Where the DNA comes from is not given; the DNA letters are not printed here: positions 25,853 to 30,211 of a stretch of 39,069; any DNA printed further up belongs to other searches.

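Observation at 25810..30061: Cassette copy 2: same frame architecture carrying a PI-PLC-like cargo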

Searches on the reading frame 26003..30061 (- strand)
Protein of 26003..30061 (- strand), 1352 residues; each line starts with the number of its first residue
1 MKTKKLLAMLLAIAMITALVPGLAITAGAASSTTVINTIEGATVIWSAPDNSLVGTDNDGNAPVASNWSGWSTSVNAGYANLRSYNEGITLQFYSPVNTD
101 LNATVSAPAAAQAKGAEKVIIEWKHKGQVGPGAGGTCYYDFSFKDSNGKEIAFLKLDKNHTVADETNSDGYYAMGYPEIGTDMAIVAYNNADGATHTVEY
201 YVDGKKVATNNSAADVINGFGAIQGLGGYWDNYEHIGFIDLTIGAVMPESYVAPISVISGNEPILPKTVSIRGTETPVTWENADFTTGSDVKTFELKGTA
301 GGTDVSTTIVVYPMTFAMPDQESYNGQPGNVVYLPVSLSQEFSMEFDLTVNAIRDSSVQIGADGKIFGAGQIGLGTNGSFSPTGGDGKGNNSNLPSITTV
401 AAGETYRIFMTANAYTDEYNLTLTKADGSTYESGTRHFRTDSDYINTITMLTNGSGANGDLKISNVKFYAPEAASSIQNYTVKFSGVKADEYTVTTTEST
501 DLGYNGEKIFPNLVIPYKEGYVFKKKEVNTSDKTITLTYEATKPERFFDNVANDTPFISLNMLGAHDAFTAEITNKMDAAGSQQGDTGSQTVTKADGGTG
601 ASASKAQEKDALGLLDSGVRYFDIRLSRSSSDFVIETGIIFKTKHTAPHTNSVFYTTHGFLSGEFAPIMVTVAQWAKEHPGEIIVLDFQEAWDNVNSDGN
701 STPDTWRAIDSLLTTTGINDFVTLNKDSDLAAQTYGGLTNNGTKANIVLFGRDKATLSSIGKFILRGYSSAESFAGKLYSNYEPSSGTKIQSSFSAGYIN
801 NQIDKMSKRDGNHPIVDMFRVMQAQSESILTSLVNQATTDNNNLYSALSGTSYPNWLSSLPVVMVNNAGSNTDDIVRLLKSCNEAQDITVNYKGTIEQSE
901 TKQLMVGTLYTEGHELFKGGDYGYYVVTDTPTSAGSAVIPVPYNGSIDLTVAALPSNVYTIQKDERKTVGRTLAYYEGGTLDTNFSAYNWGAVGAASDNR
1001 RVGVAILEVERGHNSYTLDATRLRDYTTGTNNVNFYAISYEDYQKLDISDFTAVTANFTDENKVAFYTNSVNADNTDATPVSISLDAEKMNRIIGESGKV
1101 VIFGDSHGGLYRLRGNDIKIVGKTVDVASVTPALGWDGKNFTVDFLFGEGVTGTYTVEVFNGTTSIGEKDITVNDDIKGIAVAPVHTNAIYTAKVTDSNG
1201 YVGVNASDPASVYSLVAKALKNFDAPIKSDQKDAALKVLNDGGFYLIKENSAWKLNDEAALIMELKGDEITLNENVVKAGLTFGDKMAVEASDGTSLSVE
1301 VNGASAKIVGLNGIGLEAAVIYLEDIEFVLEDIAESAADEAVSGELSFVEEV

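Call 8: search_protein_families(library=pfam, proteins=[window:26003-30061:-], max_evalue=0.1)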
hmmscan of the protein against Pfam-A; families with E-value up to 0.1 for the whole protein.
window:26003-30061:- (1352 aa): 1 family
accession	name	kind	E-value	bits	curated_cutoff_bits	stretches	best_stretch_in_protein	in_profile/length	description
PF07532.17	Big_4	-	0.031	14.2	22.1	0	256-302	7-58/59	Bacterial Ig-like domain (group 4)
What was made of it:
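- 29156..29296 (-): Big_4-like Ig domain, aa 256-302 (sub-threshold). PF07532 E 0.031, 14.2 bits against a 22.1 cut-off (call 8).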

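Call 11: search_protein_families(library=ncbifam, proteins=[window:26003-30061:-], max_evalue=0.1)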
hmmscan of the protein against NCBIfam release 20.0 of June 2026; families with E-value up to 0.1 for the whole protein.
window:26003-30061:- (1352 aa): 0 families

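Call 12: search_solved_structures(query=window:26003-30061:-, max_evalue=1, show_alignments=2)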
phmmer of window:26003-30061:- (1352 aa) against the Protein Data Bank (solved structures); distinct sequences matched with E-value up to 1: 0.
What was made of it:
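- On PI-PLC / PLC-like phosphodiesterase (PF00388 PI-PLC-X): The single sequence gives no Pfam hit at E<=0.1 (call 8) and no PDB hit (call 12).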

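Call 14: find_encoding_contigs(protein=window:26006-30061:-, flank=3000, max_places=4)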
Protein window:26006-30061:- (1352 aa): no gene with exactly this product is on record in the collection.

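Call 25: find_homologous_proteins(query=window:26006-30061:-, max_evalue=0.001)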
Query window:26006-30061:- (1352 aa): 16 proteins with E <= 0.001 among 8000 candidates.
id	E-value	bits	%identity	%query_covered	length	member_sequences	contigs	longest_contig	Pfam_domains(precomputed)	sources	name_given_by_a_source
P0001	0.0e+0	3005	100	100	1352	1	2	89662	-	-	-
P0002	5.4e-194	665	37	64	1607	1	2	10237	-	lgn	-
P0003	2.5e-130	454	36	65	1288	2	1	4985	PF07532.18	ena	-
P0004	1.8e-91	326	32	48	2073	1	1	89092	PF07532.18,PF20578.5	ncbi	-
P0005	9.3e-90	320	31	47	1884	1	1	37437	-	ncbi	ncbi:MAG: hypothetical protein ACI3XA_05590 [Clostridia bacterium]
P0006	3.2e-77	278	51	18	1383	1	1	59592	-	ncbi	-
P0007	1.2e-62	230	46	18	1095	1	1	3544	-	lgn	-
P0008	4.5e-62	228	46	18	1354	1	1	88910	-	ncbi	-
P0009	2.3e-61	226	34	35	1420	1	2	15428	PF07470.20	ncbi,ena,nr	ncbi:MAG: glycoside hydrolase family 88 protein [Clostridia bacterium]|nr:glycoside hydrolase family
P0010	7.1e-55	204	47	18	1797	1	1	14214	PF07532.18,PF15892.12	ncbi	-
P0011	1.2e-50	190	45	18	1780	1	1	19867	PF07532.18,PF15892.12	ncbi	ncbi:MAG: BNR-4 repeat-containing protein [Clostridia bacterium]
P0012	1.0e-48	184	46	18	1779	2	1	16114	PF07532.18,PF15892.12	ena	-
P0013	8.5e-48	181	46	18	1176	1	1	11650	PF07470.20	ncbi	-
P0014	3.1e-41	159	44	18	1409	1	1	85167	PF07470.20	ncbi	-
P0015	3.2e-33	133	41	18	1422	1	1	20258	PF07470.20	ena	-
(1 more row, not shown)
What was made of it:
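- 29156..29296 (-): Homologues carry PF07532 (call 25).
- On Bacterial Ig-like group 4 (PF07532 Big_4) for aa 256-302: Homologues P0003, P0004 and P0010-12 carry precomputed PF07532 hits (call 25).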

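Call 38: find_encoding_contigs(protein=P0002, flank=2500, max_places=2)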
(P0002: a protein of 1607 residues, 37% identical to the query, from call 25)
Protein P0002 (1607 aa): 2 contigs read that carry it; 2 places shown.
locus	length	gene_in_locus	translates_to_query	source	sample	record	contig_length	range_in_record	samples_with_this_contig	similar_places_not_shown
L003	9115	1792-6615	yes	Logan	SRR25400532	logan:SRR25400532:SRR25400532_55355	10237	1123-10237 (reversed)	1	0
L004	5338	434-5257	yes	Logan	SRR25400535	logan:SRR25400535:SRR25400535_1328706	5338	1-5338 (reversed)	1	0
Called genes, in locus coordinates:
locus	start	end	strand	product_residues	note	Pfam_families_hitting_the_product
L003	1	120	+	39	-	?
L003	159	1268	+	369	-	PF00395:SLH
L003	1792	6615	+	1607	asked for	-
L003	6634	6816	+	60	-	-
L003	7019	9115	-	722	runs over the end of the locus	PF01751:Toprim, PF01131:Topoisom_bac, PF01396:Zn_ribbon_Top1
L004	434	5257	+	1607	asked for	-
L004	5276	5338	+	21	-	?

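Call 39: find_encoding_contigs(protein=P0003, flank=2500, max_places=2)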
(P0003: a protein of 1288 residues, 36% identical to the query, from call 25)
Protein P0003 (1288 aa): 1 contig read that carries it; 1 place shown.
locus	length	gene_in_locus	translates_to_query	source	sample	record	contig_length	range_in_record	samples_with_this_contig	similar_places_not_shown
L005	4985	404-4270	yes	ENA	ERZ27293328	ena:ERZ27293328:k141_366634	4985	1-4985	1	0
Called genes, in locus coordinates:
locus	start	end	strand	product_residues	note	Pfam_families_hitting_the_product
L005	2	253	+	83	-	?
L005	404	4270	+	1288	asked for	PF07532:Big_4 (faint)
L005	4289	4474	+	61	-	-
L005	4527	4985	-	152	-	?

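Call 82: find_encoding_contigs(protein=P0008, flank=1500, max_places=1)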
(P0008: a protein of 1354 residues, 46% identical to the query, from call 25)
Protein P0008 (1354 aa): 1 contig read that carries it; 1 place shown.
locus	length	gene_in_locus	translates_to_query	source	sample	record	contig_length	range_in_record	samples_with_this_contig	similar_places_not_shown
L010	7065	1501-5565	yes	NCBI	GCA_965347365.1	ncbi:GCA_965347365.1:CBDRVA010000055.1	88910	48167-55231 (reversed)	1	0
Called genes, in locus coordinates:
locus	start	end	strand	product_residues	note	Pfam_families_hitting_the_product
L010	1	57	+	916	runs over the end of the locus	PF00395:SLH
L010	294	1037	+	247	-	PF01797:Y1_Tnp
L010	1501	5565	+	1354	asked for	-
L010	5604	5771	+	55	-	-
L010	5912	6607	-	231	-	PF27840:ScmC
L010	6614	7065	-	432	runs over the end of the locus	PF00395:SLH (faint)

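Call 83: find_encoding_contigs(protein=P0010, flank=1500, max_places=1)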
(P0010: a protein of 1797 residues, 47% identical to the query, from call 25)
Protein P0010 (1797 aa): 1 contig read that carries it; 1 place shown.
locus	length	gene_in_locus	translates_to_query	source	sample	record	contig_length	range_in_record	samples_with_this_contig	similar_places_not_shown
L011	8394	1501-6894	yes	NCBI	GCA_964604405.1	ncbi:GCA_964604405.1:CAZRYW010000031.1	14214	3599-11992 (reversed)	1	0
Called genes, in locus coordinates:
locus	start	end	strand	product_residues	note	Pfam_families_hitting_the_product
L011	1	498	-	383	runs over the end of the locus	PF00753:Lactamase_B, PF19583:ODP, PF00258:Flavodoxin_1 (weak), PF12724:Flavodoxin_5 (weak)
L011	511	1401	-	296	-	PF00702:Hydrolase (faint), PF08282:Hydrolase_3, PF05116:S6PP (weak)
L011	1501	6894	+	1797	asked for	PF07532:Big_4, PF15892:BNR_4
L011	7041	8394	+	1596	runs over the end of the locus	PF07532:Big_4, PF15892:BNR_4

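Call 86: find_encoding_contigs(protein=P0006, flank=1500, max_places=1)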
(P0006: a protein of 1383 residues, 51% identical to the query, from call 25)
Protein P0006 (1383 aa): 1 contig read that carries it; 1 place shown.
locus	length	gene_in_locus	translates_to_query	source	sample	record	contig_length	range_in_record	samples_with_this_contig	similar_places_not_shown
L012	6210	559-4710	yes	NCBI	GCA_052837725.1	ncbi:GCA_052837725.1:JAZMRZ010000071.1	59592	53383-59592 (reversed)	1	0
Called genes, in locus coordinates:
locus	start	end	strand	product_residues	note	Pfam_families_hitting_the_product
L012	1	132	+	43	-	?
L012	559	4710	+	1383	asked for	-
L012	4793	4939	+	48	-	-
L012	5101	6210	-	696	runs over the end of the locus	PF07470:Glyco_hydro_88, PF07833:Cu_amine_oxidN1, PF00754:F5_F8_type_C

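Call 87: find_encoding_contigs(protein=P0004, flank=1500, max_places=1)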
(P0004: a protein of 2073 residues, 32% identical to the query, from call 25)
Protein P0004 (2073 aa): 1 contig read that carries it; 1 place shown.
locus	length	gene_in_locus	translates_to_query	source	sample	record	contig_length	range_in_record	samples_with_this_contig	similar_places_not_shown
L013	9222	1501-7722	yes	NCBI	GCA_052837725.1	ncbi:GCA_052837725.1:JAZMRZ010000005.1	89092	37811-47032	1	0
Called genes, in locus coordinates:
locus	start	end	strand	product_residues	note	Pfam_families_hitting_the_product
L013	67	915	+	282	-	PF00515:TPR_1 (faint), PF07719:TPR_2 (faint), PF13424:TPR_12 (faint), PF13428:TPR_14 (faint), PF13176:TPR_7 (faint), PF13374:TPR_10 (faint), PF13432:TPR_16 (faint), PF12895:ANAPC3 (weak), +1 more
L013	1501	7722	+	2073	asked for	PF20578:aBig_2 (weak), PF07532:Big_4 (weak)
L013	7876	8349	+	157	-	PF03449:GreA_GreB_N, PF01272:GreA_GreB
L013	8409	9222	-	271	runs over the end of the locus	PF10609:ParA, PF01656:CbiA, PF02374:ArsA_ATPase (weak), PF13614:AAA_31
